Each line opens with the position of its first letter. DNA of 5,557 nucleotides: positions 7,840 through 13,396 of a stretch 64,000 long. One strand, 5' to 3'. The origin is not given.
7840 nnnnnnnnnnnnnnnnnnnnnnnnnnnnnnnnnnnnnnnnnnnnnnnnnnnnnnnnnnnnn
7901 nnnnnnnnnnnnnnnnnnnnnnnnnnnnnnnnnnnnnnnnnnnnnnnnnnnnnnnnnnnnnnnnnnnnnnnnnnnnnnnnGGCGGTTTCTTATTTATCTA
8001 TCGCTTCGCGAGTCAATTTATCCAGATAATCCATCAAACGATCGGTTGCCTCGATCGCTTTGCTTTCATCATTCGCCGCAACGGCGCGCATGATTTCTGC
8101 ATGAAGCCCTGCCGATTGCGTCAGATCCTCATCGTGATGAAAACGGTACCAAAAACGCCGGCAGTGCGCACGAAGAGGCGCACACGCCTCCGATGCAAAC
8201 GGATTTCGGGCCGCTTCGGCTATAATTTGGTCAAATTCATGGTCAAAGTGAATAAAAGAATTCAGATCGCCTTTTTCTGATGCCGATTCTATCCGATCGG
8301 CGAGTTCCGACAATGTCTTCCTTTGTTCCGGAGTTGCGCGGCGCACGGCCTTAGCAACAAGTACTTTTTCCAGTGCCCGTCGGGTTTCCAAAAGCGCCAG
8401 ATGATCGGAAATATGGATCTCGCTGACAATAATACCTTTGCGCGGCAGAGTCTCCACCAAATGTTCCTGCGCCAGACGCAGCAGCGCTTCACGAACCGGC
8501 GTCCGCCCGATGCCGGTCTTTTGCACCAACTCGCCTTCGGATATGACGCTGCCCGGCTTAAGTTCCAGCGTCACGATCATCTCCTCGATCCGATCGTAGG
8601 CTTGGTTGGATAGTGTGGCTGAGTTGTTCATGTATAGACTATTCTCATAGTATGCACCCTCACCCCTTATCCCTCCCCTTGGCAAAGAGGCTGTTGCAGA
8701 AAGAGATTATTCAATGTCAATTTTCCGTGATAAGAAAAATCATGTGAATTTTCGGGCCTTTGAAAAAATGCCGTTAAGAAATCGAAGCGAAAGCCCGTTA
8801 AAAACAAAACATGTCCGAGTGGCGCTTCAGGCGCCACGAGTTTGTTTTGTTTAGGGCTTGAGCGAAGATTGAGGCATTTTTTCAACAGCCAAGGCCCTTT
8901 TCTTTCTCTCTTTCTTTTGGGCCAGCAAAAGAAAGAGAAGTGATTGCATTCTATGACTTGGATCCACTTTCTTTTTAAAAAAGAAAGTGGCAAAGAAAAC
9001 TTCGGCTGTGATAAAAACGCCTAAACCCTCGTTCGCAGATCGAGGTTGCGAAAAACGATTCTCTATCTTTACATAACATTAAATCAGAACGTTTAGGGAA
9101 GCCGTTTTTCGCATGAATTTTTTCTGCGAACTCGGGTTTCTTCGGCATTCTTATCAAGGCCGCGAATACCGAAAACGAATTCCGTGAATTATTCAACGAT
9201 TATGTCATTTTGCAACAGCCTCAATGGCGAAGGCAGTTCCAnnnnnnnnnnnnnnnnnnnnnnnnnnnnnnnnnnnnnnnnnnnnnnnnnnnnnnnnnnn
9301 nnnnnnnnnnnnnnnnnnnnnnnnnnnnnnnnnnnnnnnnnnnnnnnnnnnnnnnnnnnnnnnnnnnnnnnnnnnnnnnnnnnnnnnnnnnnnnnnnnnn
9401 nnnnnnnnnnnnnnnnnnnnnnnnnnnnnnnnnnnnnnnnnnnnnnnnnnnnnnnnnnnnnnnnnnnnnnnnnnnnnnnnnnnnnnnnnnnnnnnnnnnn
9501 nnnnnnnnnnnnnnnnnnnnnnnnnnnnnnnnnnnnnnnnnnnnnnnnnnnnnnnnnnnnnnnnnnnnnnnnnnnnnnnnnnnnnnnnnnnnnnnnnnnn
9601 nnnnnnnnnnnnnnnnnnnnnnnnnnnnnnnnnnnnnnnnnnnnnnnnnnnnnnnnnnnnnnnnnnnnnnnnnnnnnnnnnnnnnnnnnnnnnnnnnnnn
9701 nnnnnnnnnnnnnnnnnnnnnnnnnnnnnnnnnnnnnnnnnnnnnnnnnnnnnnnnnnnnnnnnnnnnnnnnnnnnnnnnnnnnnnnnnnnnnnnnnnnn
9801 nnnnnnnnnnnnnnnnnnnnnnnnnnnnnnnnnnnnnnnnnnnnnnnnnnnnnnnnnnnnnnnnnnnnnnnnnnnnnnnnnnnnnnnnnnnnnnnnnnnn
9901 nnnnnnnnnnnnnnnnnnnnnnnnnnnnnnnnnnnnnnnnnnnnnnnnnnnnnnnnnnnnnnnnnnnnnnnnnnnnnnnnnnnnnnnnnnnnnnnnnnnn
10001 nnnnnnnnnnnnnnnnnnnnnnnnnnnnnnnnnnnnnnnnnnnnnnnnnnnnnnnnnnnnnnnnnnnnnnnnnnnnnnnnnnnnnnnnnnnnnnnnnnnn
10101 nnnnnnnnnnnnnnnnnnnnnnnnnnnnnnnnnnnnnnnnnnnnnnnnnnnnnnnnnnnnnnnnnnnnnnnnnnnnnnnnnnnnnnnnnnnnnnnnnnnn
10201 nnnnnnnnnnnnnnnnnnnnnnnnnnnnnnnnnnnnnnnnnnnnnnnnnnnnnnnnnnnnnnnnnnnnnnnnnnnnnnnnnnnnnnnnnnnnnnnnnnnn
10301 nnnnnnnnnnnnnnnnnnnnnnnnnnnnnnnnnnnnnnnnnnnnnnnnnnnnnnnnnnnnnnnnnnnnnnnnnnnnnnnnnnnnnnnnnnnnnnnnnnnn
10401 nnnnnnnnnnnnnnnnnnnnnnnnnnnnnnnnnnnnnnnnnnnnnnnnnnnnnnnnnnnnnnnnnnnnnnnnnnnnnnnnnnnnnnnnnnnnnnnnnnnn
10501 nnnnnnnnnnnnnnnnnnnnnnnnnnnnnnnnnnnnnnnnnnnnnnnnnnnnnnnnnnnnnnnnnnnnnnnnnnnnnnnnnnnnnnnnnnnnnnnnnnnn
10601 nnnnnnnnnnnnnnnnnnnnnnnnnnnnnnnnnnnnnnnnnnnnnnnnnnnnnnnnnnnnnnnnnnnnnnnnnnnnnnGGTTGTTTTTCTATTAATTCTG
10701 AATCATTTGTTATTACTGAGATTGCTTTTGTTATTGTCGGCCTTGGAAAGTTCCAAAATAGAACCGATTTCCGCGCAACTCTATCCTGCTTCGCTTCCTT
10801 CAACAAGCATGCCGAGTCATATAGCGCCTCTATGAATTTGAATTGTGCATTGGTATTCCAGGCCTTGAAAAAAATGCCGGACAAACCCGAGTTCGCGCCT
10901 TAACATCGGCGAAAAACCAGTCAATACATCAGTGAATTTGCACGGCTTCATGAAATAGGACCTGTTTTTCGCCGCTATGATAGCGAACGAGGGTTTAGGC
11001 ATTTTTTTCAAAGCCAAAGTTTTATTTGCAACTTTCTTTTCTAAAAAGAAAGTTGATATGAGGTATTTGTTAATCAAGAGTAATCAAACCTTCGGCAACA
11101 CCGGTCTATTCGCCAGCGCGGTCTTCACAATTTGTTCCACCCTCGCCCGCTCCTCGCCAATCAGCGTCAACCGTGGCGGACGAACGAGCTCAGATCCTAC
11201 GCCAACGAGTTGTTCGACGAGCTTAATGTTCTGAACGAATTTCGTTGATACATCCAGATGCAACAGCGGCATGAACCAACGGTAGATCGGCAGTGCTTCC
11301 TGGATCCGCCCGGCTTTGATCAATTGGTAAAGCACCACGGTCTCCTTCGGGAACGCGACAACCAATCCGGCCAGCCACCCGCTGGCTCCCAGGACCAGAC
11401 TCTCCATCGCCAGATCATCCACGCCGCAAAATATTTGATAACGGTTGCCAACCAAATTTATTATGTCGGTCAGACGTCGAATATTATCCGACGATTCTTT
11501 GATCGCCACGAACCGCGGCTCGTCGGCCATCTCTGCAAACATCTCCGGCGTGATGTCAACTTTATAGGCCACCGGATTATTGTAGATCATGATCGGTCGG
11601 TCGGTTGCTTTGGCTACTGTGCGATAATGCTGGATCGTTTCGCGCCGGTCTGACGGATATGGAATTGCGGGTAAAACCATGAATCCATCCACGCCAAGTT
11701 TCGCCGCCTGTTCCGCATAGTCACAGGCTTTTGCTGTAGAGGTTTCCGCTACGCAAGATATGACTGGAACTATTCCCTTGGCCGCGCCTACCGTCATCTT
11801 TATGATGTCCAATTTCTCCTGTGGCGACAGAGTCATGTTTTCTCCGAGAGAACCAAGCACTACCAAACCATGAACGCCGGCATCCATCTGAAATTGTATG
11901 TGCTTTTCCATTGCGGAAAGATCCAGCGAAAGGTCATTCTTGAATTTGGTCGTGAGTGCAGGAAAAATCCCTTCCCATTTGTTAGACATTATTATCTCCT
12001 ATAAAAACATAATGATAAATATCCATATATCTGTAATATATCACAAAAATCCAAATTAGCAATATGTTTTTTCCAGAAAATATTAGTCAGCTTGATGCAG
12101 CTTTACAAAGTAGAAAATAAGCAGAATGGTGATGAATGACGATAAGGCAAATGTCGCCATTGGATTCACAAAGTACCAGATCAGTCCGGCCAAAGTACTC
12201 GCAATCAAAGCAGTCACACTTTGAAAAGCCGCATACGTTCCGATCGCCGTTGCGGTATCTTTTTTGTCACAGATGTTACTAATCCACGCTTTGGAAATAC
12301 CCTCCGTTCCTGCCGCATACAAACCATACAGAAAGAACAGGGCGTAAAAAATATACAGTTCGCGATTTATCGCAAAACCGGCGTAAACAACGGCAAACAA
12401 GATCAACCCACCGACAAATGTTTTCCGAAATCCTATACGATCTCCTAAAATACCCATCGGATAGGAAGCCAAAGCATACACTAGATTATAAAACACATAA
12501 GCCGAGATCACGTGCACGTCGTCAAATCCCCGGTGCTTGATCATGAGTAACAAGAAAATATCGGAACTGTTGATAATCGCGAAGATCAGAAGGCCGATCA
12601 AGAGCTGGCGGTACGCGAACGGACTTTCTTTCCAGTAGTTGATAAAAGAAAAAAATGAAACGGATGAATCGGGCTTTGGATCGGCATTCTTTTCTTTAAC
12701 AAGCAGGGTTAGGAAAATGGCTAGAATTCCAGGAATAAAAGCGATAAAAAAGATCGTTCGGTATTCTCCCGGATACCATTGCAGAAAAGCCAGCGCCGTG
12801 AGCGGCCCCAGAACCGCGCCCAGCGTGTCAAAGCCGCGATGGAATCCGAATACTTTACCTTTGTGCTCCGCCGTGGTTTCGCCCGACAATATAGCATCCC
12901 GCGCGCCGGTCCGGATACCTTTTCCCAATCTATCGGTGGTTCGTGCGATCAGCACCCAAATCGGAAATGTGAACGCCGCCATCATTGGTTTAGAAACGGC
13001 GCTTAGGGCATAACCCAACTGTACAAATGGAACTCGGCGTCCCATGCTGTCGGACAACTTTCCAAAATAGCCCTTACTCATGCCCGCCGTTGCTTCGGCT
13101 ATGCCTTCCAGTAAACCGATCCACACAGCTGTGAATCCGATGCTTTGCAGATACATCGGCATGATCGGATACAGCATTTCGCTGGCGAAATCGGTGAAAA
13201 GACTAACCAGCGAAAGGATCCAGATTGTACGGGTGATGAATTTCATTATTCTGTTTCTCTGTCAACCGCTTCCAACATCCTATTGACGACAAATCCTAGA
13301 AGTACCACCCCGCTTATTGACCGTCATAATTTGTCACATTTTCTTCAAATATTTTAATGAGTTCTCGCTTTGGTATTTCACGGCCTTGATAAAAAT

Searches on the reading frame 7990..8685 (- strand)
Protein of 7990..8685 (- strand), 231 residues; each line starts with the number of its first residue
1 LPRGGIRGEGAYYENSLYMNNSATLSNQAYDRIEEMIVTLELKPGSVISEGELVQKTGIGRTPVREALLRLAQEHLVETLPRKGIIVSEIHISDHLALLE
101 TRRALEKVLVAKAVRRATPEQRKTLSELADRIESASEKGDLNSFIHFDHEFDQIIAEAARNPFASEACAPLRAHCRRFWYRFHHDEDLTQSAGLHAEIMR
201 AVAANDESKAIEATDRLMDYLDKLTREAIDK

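Call 18: search_protein_families(library=pfam, proteins=[window:7990-8685:-], max_evalue=0.00001)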
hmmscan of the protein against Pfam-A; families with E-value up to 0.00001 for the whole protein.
window:7990-8685:- (231 aa): 2 families
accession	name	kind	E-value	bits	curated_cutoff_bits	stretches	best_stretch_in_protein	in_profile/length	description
PF07729.17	FCD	-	1.3e-23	84.2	24.3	1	98-219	2-124/125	FCD domain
PF00392.27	GntR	-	4.4e-18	65.1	27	1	25-87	1-64/64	Bacterial regulatory proteins, gntR family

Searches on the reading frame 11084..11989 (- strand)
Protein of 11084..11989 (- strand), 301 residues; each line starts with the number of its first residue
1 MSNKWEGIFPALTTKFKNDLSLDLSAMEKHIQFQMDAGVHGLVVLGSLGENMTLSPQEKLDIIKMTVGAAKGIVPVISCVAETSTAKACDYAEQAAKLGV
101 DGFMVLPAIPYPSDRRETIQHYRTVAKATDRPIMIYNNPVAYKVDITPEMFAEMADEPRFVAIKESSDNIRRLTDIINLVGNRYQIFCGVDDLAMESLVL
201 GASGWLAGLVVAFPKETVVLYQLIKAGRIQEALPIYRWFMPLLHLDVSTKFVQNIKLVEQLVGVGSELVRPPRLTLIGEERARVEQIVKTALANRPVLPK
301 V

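Call 18: search_protein_families(library=pfam, proteins=[window:11084-11989:-], max_evalue=0.00001)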
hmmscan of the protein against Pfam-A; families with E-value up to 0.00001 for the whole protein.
window:11084-11989:- (301 aa): 1 family
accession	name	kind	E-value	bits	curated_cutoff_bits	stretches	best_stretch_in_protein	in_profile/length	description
PF00701.28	DHDPS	-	8.6e-60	202.4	22.1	1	5-290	2-288/289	Dihydrodipicolinate synthetase family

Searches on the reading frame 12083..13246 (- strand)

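Call 19: search_protein_families(library=pfam, proteins=[window:12083-13246:-], max_evalue=0.00001)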
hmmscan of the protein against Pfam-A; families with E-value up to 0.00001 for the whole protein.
window:12083-13246:- (387 aa): 2 families
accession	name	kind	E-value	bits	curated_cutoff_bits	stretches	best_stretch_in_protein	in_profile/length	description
PF07690.21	MFS_1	-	5.5e-41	141.1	33.4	2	11-250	1-241/347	Major Facilitator Superfamily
PF12832.13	MFS_1_like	-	1.1e-08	35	25.2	1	21-367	14-372/373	MFS_1 like family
